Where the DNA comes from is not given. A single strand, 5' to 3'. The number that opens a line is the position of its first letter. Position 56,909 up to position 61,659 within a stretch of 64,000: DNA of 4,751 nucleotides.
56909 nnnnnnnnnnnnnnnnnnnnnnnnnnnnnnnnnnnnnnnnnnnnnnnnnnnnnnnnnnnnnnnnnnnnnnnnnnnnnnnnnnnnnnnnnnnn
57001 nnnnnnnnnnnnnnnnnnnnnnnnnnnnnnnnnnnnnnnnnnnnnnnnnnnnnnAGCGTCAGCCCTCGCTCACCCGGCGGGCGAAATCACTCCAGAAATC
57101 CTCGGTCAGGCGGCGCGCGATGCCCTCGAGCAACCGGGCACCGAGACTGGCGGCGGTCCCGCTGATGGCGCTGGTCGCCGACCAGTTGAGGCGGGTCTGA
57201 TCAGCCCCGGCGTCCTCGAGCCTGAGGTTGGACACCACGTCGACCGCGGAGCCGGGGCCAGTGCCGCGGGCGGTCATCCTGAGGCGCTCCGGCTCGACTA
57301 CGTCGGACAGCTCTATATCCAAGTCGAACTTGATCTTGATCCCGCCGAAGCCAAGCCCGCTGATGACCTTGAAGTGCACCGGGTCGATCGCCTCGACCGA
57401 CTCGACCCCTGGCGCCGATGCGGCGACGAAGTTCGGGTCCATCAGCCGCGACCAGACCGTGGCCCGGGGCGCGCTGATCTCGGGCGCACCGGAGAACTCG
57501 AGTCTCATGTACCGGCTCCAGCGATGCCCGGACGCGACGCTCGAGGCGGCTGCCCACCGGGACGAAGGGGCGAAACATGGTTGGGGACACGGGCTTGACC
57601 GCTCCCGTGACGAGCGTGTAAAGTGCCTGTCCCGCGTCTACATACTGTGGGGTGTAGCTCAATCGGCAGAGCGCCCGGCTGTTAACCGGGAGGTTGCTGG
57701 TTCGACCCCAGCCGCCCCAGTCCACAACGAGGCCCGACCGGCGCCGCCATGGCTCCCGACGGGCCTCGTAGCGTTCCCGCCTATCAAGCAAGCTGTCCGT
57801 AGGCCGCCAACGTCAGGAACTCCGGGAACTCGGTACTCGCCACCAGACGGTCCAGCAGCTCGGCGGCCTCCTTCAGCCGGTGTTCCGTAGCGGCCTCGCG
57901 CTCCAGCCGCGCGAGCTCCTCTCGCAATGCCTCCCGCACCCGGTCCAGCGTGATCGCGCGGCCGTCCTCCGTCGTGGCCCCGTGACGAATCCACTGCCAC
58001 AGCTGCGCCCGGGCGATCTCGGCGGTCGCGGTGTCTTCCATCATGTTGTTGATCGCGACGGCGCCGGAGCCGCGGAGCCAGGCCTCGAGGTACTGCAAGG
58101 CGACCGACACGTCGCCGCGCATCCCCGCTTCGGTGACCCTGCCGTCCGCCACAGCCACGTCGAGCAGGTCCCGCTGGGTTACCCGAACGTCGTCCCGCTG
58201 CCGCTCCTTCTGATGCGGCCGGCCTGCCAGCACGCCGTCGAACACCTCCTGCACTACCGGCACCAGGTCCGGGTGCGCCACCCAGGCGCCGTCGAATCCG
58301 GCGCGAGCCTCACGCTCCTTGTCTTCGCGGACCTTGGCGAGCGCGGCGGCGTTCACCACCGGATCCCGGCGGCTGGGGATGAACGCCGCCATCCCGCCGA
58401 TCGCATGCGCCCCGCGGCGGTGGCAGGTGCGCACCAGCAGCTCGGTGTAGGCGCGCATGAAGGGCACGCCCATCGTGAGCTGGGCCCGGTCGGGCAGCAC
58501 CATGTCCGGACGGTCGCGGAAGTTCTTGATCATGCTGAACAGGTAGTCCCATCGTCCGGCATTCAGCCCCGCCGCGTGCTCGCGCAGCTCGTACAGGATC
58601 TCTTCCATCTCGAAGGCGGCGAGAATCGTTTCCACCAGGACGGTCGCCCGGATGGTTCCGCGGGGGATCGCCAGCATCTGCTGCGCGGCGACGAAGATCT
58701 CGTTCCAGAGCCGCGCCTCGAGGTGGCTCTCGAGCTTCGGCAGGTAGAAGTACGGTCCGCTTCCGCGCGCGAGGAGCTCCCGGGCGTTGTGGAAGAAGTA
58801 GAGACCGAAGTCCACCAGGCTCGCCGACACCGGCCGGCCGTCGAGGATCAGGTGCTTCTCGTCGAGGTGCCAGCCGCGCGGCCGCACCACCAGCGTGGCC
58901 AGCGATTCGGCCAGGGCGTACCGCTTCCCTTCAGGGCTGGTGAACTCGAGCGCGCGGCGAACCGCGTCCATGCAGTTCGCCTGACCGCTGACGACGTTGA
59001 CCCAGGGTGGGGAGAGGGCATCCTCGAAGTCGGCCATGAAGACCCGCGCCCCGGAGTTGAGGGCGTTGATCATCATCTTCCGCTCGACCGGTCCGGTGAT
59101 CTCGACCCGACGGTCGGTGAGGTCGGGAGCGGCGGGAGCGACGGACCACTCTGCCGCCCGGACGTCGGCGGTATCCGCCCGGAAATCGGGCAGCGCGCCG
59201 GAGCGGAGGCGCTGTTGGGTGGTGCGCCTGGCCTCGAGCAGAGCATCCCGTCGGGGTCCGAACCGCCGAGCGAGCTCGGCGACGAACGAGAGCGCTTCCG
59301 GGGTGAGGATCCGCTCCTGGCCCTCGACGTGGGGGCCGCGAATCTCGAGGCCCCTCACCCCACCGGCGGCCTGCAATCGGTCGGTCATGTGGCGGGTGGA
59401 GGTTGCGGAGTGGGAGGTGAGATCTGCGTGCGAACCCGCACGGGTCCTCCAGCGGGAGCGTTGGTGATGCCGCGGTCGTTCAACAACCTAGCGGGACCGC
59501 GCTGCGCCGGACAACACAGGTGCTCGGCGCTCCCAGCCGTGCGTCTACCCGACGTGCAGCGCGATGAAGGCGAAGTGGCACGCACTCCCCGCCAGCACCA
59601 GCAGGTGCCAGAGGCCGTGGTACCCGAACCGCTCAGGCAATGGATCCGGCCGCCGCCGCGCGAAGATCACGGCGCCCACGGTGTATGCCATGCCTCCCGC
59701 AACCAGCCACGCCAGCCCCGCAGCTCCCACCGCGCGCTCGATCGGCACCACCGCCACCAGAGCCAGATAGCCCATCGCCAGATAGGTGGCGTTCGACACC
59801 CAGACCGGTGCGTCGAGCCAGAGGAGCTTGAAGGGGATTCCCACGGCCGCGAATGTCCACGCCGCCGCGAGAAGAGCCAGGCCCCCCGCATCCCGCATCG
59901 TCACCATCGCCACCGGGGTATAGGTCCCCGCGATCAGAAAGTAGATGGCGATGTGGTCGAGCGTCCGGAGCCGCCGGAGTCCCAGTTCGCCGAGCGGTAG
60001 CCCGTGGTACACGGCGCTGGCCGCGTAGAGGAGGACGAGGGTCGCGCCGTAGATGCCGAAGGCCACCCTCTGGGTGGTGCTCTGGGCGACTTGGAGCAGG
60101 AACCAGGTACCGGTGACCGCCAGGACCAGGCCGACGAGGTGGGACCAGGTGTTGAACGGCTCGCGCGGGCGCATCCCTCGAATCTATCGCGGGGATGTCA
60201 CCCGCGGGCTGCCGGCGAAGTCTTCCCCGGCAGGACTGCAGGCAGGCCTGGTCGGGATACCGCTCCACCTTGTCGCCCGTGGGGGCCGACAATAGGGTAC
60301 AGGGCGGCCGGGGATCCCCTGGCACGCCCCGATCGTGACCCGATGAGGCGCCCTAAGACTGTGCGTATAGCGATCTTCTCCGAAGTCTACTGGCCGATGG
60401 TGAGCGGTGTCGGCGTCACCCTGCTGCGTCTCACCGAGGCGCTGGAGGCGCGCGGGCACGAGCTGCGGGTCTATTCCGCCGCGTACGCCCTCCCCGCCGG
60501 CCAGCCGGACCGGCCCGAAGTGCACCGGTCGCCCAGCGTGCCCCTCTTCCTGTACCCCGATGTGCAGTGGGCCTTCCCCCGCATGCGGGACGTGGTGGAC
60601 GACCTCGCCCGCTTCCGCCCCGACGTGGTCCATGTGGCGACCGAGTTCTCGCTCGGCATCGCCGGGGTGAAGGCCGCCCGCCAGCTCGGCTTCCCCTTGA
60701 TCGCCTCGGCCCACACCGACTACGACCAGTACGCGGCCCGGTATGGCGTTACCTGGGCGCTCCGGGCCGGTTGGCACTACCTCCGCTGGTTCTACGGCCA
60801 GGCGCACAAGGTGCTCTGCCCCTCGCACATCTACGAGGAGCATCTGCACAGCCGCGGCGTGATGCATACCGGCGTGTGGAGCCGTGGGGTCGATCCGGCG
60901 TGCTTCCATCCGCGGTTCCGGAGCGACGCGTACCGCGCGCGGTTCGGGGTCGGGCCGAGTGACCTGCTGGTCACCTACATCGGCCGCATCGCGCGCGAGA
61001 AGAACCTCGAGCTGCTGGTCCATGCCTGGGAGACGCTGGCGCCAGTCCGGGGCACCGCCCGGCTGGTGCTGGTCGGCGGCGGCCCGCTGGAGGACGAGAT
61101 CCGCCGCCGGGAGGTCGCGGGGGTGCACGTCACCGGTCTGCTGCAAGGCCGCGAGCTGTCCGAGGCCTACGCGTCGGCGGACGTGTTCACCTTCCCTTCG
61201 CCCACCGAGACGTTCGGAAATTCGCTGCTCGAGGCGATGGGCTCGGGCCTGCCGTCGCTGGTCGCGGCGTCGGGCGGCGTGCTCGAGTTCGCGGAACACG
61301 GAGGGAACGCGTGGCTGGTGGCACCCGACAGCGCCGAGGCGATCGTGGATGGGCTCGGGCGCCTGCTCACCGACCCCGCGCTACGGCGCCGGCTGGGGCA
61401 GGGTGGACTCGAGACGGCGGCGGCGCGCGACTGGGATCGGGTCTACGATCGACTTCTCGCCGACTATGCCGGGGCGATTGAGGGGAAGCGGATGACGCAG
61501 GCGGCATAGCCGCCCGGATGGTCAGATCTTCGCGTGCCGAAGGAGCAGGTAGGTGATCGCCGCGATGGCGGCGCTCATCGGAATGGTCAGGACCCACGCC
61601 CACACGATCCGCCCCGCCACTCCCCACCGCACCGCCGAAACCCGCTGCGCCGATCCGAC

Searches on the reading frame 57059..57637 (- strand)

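Call 52: search_protein_families(library=pfam, proteins=[window:57059-57637:-], max_evalue=0.0001)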
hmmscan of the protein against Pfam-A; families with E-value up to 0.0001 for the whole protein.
window:57059-57637:- (192 aa): 2 families
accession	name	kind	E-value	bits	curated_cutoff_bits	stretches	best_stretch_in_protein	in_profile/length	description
PF06240.19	COXG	-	2.5e-25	89.3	22.2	1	50-190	1-140/140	Carbon monoxide dehydrogenase subunit G (CoxG)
PF10604.15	Polyketide_cyc2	-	6.3e-08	33.5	27.4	1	51-176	7-132/142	Polyketide cyclase / dehydrase and lipid transport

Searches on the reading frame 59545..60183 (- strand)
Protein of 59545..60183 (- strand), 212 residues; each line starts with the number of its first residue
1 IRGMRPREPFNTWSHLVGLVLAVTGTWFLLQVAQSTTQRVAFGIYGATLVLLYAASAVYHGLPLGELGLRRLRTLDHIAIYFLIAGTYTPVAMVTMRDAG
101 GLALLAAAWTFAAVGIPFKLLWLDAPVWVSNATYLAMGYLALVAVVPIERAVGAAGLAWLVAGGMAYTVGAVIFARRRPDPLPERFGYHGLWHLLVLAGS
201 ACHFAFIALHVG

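Call 52: search_protein_families(library=pfam, proteins=[window:59545-60183:-], max_evalue=0.0001)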
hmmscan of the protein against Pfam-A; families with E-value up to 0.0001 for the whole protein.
window:59545-60183:- (212 aa): 1 family
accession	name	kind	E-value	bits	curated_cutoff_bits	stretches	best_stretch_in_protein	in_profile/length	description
PF03006.26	HlyIII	-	6.2e-45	154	26.2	1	7-204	5-224/224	Haemolysin-III related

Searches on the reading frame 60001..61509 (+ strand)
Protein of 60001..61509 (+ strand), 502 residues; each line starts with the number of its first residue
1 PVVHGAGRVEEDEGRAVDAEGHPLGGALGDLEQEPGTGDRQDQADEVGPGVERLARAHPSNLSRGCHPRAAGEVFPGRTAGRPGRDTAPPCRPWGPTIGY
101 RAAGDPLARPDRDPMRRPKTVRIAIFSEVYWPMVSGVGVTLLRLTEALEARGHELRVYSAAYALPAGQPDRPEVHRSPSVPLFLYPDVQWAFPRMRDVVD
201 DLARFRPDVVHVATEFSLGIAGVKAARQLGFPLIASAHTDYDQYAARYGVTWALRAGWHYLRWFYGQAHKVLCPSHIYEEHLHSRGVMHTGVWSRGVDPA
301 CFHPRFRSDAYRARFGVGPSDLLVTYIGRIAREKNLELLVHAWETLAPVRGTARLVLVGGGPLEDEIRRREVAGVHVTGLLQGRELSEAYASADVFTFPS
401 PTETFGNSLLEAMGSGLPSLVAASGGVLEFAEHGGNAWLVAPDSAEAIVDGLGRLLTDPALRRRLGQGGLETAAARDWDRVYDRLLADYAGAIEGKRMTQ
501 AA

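Call 52: search_protein_families(library=pfam, proteins=[window:60001-61509:+], max_evalue=0.0001)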
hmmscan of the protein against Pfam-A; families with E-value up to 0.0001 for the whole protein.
window:60001-61509:+ (502 aa): 6 families
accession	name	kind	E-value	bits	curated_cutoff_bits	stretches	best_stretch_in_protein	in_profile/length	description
PF13439.12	Glyco_transf_4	-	1.3e-32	113.6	28.5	1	134-299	1-168/170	Glycosyltransferase Family 4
PF00534.26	Glycos_transf_1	-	9.3e-30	103.9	26.4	1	312-469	6-169/172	Glycosyl transferases group 1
PF13692.12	Glyco_trans_1_4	-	1.4e-29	103.7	27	1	324-458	4-142/142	Glycosyl transferases group 1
PF13579.12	Glyco_trans_4_4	-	6.6e-20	72.5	29.7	1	135-288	1-148/158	Glycosyl transferase 4-like domain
PF20706.3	GT4-conflict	-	2e-07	30.8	26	1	295-450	170-335/385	Family 4 Glycosyltransferase in conflict systems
PF13524.12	Glyco_trans_1_2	-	2.3e-05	24.8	25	1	353-485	15-142/144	Glycosyl transferase-like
